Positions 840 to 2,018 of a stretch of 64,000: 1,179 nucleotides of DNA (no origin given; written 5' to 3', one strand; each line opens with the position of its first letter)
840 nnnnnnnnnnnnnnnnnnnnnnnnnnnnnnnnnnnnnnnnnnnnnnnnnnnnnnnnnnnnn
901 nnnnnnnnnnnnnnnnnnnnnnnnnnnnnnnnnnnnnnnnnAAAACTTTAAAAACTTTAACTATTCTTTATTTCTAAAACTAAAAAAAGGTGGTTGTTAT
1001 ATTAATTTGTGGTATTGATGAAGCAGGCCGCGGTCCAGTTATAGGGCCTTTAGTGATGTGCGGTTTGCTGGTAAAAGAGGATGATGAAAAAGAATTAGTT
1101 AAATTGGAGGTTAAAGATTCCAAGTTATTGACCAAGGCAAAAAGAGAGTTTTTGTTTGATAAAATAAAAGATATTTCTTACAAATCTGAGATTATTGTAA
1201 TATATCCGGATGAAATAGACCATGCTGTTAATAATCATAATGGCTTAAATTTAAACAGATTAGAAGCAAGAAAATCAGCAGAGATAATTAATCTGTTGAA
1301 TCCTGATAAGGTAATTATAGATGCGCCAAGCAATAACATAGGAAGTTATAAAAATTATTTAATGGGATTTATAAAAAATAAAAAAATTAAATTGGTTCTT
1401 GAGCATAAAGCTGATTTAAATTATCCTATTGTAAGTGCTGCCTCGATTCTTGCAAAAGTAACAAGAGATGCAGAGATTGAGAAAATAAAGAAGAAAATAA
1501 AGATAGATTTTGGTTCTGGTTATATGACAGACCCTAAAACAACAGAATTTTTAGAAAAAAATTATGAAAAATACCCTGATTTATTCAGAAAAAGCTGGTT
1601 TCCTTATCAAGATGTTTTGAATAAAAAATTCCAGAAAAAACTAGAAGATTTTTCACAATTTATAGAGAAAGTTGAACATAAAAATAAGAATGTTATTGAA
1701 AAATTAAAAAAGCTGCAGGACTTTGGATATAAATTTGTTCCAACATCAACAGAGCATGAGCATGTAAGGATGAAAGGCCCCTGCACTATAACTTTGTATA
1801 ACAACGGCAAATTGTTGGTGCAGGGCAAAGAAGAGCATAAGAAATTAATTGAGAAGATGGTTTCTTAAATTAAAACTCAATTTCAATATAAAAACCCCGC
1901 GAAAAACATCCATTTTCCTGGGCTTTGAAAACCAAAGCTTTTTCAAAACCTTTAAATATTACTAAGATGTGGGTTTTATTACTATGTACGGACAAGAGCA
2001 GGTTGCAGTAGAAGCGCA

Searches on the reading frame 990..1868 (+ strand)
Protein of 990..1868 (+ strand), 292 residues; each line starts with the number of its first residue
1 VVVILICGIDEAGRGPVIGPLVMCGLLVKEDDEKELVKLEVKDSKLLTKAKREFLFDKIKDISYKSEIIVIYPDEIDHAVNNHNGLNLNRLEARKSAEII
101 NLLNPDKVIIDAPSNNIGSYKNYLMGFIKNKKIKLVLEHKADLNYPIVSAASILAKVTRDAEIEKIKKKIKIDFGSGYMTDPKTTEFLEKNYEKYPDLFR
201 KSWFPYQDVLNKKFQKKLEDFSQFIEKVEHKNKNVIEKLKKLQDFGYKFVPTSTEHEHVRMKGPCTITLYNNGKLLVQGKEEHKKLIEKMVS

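Call 47: search_protein_families(library=pfam, proteins=[window:990-1868:+], max_evalue=0.00001)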
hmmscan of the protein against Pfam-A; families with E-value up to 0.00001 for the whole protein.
window:990-1868:+ (292 aa): 1 family
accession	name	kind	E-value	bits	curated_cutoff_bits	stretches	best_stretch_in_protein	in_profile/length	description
PF01351.25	RNase_HII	-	3.5e-48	164.6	25.8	1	7-203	1-196/199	Ribonuclease HII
